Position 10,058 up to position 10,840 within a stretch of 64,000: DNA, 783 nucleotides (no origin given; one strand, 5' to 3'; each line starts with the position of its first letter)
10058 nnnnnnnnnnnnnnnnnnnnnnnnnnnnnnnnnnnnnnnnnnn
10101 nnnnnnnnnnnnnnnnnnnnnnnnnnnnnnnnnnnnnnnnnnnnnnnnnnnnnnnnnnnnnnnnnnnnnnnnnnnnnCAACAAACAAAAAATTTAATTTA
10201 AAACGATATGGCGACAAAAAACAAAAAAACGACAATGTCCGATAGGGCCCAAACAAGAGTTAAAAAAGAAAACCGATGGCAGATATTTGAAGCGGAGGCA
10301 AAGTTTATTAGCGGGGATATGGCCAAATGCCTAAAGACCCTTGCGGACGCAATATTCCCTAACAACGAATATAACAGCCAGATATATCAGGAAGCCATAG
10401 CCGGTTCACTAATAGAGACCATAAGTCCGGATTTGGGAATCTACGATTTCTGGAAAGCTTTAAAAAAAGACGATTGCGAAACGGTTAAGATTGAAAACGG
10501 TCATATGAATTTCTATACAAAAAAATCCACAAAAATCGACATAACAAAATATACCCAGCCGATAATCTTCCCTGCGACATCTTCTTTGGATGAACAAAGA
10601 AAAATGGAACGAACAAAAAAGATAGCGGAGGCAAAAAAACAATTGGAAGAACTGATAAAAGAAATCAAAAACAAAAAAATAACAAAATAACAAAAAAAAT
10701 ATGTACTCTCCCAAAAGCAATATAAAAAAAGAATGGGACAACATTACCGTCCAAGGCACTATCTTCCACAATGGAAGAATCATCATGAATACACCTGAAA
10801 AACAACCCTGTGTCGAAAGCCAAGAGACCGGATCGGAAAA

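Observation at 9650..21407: Promoter-to-terminator bounded five-gene module with two giant proteins and no recognisable family: candidate novel surface or contact-dependent system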

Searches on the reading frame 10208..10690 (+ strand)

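Call 5: search_protein_families(library=pfam, proteins=[window:10208-10690:+], max_evalue=1)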
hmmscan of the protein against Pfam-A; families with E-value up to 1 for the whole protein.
window:10208-10690:+ (160 aa): 1 family
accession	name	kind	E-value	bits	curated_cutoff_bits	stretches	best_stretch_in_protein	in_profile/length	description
PF11566.13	PI31_Prot_N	-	0.059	13.5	21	1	107-160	97-146/154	PI31 proteasome regulator N-terminal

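Call 7: search_protein_families(library=ncbifam, proteins=[window:10208-10690:+], max_evalue=1)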
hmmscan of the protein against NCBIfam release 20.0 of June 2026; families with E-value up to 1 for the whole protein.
window:10208-10690:+ (160 aa): 0 families

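Call 8: search_protein_families(library=phrogs, proteins=[window:10208-10690:+], max_evalue=0.1)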
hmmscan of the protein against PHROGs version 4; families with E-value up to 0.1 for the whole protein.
window:10208-10690:+ (160 aa): 2 families
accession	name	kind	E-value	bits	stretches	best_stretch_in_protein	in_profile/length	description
phrog_3321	-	other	0.0036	18.4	1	70-157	32-117/132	rhodanese-related sulfurtransferase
phrog_8468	-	other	0.045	14.5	0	49-120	68-140/221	HAD-superfamily hydrolase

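Call 84: search_protein_families(library=padloc, proteins=[window:10208-10690:+], max_evalue=0.01)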
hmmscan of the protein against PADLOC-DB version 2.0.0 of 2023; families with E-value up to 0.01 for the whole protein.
window:10208-10690:+ (160 aa): 0 families
